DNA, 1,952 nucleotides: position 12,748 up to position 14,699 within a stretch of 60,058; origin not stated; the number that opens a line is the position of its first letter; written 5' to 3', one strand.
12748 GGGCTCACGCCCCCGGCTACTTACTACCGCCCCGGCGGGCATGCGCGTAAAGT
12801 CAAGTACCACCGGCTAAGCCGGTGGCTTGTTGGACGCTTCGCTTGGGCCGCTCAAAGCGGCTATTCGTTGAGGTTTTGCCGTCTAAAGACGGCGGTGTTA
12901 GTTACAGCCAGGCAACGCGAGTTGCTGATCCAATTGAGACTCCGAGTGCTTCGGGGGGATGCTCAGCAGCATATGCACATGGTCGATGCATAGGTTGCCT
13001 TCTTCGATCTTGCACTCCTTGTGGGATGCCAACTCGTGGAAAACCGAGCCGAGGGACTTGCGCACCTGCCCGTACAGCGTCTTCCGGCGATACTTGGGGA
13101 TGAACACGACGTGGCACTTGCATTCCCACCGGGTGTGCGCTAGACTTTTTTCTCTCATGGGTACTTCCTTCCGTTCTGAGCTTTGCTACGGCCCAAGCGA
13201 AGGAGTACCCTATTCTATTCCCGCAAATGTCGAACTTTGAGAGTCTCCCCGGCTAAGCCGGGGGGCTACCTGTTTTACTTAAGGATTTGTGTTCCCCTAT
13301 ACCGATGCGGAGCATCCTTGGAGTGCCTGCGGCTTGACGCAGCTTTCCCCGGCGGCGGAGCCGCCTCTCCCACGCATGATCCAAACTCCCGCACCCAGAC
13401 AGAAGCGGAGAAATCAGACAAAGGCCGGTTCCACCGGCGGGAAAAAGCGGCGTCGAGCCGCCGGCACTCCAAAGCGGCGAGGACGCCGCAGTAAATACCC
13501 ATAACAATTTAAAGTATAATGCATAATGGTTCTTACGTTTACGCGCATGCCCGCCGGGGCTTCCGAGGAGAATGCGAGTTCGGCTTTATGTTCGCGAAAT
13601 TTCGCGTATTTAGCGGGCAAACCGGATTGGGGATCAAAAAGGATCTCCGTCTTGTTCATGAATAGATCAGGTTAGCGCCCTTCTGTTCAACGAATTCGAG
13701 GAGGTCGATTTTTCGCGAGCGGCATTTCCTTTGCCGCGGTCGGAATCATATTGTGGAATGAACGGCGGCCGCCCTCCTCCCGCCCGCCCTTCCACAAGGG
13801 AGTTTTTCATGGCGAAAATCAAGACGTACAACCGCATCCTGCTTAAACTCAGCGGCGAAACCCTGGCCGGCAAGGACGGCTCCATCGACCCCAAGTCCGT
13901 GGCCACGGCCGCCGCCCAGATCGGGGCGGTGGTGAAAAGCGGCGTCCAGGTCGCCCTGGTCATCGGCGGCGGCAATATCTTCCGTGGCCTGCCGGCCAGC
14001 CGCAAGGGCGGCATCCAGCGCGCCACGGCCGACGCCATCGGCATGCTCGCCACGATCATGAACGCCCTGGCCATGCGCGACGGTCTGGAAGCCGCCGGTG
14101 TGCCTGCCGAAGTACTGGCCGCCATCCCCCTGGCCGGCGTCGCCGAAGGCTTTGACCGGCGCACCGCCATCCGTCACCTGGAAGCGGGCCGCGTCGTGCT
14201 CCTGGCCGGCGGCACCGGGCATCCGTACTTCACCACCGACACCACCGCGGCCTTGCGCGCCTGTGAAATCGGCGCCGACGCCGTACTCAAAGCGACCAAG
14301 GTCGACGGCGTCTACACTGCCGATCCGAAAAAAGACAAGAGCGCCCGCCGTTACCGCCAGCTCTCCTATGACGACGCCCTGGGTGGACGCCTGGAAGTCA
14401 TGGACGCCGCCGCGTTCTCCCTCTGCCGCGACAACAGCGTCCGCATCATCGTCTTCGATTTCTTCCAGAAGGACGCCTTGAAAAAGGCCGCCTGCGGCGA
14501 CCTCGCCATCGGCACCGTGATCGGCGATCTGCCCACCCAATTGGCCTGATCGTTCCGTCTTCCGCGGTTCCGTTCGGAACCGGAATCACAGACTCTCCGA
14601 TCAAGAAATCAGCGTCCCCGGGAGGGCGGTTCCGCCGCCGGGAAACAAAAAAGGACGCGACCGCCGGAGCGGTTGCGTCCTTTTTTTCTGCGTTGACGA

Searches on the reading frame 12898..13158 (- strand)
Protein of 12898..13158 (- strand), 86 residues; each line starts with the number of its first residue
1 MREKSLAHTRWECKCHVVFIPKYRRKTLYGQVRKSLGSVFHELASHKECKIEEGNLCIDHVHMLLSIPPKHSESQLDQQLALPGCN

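Call 65: search_protein_families(library=pfam, proteins=[window:12898-13158:-], max_evalue=0.01)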
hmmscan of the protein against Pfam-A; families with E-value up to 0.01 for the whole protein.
window:12898-13158:- (86 aa): 1 family
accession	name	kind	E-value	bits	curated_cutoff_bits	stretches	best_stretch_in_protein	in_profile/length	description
PF01797.21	Y1_Tnp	-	1.7e-19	70.5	23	1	10-78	2-70/121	Transposase IS200 like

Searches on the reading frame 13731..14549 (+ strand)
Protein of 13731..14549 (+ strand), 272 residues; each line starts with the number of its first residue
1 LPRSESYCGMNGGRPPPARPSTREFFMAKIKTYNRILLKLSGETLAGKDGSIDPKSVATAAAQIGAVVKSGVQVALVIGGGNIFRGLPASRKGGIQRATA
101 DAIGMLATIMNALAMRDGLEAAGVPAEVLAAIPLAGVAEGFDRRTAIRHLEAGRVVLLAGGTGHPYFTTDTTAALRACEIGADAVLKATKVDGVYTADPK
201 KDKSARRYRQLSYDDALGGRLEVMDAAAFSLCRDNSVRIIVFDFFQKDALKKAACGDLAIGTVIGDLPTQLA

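Call 43: search_protein_families(library=pfam, proteins=[window:13731-14549:+], max_evalue=0.01)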
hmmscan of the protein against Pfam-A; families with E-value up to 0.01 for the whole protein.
window:13731-14549:+ (272 aa): 1 family
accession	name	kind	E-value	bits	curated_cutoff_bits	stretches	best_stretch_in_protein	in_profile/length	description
PF00696.33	AA_kinase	-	2.2e-39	136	24.9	1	34-243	1-234/234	Amino acid kinase family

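Call 58: find_encoding_contigs(protein=window:13809-14549:+, flank=1500, max_places=10)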
Protein window:13809-14549:+ (246 aa): 8 contigs read that carry it; 5 places shown.
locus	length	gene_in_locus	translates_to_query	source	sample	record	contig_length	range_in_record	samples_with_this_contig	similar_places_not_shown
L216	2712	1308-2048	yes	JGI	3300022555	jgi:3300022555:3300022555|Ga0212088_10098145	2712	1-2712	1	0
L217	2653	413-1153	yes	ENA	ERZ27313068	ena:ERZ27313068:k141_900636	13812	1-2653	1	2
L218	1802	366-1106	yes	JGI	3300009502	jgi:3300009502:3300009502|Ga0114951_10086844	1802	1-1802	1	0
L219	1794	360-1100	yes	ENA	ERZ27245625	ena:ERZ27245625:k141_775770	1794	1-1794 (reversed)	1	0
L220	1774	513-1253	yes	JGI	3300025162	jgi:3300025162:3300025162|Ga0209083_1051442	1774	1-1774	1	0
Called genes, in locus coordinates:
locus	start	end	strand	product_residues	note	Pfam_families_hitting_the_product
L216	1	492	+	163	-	?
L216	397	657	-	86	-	PF01797:Y1_Tnp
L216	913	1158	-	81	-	-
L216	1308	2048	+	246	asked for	PF00696:AA_kinase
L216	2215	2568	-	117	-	PF00453:Ribosomal_L20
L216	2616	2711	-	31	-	?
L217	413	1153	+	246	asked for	PF00696:AA_kinase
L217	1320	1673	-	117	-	PF00453:Ribosomal_L20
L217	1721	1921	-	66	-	PF01632:Ribosomal_L35p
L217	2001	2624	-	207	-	PF05198:IF3_N, PF00707:IF3_C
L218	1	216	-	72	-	?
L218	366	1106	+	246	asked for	PF00696:AA_kinase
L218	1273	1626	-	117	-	PF00453:Ribosomal_L20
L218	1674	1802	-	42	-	?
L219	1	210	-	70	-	?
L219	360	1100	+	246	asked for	PF00696:AA_kinase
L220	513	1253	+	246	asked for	PF00696:AA_kinase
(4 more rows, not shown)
